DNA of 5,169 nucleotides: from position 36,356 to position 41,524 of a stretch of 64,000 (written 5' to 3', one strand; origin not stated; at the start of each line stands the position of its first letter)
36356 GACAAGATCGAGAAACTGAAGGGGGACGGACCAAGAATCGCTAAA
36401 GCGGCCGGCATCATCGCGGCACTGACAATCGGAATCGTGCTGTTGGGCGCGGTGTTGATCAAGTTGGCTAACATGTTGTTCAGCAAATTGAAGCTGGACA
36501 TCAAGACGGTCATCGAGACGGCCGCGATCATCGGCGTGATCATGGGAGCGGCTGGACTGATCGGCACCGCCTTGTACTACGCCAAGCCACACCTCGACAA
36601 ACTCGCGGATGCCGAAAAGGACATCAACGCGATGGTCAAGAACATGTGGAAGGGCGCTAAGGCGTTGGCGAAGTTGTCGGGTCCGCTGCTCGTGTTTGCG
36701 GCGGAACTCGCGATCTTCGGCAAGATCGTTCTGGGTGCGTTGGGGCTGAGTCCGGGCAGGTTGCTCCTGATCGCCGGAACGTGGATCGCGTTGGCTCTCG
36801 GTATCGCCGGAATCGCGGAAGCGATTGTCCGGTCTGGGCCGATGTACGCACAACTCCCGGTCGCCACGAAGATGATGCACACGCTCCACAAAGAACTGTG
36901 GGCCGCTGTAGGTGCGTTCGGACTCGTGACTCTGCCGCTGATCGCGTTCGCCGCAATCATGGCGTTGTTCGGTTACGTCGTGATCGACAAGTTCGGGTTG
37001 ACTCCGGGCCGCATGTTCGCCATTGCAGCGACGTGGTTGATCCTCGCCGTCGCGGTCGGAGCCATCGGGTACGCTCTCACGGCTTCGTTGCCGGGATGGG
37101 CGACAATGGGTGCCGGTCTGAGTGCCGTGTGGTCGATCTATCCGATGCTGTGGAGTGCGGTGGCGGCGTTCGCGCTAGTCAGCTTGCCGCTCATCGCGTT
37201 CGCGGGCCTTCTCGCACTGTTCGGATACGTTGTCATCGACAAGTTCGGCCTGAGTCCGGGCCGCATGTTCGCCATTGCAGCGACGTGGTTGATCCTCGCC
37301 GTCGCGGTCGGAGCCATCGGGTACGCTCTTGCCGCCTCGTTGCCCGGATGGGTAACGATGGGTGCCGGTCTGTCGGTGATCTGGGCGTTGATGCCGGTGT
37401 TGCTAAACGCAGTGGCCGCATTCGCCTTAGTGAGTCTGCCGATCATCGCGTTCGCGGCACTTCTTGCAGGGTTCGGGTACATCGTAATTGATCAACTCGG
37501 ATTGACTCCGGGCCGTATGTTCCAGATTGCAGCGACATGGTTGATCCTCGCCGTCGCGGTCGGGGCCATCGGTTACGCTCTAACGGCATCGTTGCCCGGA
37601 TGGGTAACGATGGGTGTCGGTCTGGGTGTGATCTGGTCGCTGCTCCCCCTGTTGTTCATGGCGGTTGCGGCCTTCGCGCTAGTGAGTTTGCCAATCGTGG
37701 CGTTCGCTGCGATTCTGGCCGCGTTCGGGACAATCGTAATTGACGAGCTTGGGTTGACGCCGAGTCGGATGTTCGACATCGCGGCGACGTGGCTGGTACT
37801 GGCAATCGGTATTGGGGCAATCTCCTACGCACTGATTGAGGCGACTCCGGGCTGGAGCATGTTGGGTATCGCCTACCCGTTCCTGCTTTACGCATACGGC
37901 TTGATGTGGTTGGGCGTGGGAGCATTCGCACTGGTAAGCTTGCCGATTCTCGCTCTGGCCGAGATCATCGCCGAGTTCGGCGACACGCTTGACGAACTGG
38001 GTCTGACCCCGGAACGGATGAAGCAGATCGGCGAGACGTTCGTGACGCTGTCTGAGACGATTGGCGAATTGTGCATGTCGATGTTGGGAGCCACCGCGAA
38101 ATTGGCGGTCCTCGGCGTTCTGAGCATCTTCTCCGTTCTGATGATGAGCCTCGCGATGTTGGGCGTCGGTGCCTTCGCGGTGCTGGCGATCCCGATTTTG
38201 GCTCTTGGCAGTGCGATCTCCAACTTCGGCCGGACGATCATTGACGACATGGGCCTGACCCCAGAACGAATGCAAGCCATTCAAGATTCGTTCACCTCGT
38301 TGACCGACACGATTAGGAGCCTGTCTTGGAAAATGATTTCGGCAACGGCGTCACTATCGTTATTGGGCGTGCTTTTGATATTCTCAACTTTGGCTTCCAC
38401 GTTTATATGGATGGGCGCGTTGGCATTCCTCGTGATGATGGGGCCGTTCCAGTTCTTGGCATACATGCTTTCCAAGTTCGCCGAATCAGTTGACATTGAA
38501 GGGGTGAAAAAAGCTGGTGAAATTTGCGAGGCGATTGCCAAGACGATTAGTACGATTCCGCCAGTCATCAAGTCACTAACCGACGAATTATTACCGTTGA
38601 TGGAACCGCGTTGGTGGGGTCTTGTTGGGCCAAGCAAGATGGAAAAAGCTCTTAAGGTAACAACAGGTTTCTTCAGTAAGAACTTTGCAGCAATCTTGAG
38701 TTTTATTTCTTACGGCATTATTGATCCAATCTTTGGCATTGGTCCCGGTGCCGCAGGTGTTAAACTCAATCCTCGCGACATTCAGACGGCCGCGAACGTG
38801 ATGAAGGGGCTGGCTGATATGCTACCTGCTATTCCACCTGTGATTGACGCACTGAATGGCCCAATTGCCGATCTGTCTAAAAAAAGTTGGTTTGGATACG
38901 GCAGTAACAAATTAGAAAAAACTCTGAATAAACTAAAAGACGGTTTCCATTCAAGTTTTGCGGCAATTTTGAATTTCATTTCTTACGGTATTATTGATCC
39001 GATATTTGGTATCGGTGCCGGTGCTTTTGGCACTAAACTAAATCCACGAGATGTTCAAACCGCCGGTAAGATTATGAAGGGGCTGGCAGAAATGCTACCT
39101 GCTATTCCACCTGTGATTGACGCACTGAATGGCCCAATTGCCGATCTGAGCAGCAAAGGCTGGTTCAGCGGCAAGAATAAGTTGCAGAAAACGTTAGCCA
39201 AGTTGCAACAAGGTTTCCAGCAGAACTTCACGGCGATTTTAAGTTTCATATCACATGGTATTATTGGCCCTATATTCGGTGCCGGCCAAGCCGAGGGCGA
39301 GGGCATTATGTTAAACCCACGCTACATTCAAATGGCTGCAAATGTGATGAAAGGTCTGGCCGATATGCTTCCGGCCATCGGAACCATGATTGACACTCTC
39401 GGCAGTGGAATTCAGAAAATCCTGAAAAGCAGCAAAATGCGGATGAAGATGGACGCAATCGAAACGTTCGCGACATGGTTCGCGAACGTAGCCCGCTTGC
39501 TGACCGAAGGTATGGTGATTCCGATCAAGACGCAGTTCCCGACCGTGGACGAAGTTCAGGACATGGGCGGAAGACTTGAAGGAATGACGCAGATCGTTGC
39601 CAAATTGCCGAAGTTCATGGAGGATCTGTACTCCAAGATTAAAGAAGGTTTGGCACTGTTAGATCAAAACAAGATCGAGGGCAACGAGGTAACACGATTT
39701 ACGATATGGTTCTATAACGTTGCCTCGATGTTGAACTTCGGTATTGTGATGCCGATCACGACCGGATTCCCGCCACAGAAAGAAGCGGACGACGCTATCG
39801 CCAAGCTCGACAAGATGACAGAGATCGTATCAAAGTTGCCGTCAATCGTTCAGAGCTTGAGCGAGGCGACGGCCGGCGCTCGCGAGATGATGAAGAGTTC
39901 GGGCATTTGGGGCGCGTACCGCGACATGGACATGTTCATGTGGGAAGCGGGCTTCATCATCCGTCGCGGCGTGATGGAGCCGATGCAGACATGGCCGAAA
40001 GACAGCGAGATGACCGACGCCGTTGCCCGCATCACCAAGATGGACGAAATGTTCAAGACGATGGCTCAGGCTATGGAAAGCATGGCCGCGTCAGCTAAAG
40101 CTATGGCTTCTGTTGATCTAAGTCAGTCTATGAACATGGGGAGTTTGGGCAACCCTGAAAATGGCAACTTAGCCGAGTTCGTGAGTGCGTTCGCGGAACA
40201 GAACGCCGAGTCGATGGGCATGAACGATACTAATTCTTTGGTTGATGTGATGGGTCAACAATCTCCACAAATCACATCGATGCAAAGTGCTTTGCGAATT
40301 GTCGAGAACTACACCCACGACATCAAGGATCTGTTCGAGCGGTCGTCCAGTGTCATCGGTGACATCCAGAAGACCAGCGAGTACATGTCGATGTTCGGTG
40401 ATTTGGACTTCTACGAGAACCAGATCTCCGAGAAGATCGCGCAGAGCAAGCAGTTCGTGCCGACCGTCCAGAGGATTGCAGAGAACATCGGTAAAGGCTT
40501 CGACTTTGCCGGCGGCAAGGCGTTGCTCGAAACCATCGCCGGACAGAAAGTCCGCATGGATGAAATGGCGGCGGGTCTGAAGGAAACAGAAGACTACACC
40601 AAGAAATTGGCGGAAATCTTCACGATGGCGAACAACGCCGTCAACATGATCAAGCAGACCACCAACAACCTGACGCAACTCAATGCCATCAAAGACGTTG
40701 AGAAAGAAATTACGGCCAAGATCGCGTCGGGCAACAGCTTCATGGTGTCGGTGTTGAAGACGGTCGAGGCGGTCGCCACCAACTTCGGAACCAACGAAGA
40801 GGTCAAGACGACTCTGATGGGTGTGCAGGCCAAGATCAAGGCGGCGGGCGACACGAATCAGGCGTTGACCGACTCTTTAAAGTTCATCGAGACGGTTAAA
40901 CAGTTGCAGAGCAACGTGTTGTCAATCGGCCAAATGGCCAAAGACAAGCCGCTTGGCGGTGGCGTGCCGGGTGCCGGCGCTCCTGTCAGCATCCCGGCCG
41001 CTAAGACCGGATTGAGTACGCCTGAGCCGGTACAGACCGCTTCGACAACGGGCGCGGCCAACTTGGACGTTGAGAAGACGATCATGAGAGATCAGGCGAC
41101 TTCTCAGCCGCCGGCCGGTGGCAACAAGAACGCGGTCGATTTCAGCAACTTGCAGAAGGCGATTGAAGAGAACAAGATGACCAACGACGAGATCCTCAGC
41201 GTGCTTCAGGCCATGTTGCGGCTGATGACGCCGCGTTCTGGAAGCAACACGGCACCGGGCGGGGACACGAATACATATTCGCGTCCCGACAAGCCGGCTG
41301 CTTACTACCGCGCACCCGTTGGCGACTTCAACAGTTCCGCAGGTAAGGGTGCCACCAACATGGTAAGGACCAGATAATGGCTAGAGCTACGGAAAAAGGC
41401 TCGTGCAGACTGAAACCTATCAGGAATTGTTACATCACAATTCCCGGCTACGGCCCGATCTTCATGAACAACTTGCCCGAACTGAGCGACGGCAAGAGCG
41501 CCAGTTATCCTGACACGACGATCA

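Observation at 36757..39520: Tape measure protein with 7 tandem 252-bp repeats encoding about 20 transmembrane helices, plus a second 3x roughly 270-bp repeat family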

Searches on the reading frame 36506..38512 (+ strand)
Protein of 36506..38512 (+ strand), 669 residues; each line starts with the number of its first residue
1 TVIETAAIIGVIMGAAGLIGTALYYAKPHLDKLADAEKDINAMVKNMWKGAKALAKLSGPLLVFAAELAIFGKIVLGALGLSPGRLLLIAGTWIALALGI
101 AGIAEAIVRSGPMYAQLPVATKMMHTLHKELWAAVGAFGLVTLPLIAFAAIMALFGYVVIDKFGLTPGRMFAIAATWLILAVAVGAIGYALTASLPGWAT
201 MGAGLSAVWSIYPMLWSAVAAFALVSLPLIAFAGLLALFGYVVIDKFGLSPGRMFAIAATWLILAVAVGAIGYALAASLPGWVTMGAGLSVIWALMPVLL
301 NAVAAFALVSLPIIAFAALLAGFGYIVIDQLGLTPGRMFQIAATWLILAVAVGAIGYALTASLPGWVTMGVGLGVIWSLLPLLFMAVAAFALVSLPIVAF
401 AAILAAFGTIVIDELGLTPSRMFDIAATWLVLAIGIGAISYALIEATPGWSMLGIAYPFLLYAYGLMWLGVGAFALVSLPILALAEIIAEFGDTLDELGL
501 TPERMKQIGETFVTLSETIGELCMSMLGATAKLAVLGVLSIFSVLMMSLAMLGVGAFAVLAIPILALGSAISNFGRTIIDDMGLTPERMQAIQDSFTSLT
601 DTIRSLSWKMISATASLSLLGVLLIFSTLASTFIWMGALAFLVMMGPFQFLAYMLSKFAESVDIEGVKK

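Call 92: find_homologous_proteins(query=window:36506-38512:+, max_evalue=0.001)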
Query window:36506-38512:+: 8000 candidates shared short words with the query, none scored E <= 0.001.

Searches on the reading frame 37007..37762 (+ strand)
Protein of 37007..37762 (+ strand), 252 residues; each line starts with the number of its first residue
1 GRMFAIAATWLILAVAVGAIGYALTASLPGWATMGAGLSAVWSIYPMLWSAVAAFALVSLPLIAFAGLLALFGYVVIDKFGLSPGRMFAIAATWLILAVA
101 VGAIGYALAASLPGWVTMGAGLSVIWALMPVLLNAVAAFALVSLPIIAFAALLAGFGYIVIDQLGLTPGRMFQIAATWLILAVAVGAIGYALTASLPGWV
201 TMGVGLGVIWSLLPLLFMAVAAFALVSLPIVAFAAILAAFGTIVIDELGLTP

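Call 57: predict_structure(alignment_id=A2)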
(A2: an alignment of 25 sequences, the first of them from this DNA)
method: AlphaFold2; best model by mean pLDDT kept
length: 252 residues; sequences in the alignment: 25
mean_pLDDT: 49.3   pTM: 0.25
mean pLDDT of the five models: 49.3, 42.7, 41.6, 40.8, 39.4
residues with pLDDT >= 90: 0; 70-90: 0; 50-70: 106; < 50: 146
segments of 3 or more residues with pLDDT < 50: 55-61, 63-82, 87-119, 128-166, 177-179, 184-187, 189-193, 195-200, 246-250
pLDDT, mean of each block of 10 residues (from residue 1): 53 57 57 59 58 49 48 45 47 43 41 41 48 43 43 41 45 49 47 46 54 56 53 59 49 44
secondary structure, 60 per line:
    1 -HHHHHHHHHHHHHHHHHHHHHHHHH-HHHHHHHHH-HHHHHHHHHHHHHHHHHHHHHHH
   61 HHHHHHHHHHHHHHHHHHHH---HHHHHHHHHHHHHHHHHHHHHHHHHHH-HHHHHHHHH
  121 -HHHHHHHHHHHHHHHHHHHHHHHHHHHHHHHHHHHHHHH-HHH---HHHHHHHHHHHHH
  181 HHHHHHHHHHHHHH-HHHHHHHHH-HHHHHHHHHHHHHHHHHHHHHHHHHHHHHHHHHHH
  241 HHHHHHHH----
elements in order: H2-26 H28-36 H38-80 H84-110 H112-120 H122-160 H168-194 H196-204 H206-248

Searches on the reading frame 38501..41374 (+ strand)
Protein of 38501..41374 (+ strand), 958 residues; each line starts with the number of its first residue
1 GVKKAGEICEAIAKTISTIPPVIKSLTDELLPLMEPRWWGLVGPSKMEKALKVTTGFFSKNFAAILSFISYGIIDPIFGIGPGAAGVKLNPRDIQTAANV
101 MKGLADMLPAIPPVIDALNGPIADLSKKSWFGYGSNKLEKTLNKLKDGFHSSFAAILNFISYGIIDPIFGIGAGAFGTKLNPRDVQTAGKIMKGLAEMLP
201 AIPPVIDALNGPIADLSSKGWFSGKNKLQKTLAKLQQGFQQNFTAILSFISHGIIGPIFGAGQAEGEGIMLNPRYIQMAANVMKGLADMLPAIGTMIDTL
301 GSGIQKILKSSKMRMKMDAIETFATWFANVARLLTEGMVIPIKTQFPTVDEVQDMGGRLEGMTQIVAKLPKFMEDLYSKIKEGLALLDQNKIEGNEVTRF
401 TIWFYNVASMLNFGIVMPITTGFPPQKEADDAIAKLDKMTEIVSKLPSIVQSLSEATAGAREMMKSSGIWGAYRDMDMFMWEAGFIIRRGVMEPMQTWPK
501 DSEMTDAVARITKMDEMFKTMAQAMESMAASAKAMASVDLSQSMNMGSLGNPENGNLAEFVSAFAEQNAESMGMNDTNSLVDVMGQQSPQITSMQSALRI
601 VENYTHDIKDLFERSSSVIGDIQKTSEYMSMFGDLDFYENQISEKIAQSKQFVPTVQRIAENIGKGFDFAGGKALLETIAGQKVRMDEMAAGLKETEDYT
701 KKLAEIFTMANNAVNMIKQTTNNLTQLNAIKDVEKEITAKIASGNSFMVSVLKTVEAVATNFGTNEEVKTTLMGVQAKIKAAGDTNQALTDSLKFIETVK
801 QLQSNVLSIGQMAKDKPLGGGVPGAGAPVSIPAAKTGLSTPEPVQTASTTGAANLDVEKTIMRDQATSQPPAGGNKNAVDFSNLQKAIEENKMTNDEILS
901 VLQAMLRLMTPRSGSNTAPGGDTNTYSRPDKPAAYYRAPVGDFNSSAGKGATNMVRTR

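Call 25: search_protein_families(library=pfam, proteins=[window:38501-41374:+], max_evalue=10)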
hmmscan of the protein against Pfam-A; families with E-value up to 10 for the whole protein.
window:38501-41374:+ (958 aa): 9 families
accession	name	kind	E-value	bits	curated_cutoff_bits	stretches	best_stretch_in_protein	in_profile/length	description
PF07061.16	Swi5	-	0.086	13.4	22.1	1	687-744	6-63/80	Swi5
PF01594.21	AI-2E_transport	-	0.1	12.2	34.3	0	190-254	74-144/327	AI-2E family transporter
PF20676.3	Herpes_gp350_B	-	0.14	12.3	25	1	763-831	34-105/152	Herpesvirus envelope glycoprotein gp350, N-terminal B domain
PF00867.23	XPG_I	-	0.2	12.5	24.9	1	449-491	4-47/89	XPG I-region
PF16765.10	Pim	-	0.25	11.9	24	1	692-751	13-78/91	Pesticin immunity protein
PF09325.15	Vps5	-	0.47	10.4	27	1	504-583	26-106/236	Vps5 C terminal like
PF04136.21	COG3_N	-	1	9.8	27.9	1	577-663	13-107/147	Conserved oligomeric Golgi complex subunit 3, N-terminal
PF07813.17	LTXXQ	-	2.5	9.3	24.3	1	492-537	41-86/100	LTXXQ motif family protein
PF20168.4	PDS5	-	4.3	5.4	27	1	687-796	509-620/1053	Sister chromatid cohesion protein PDS5 protein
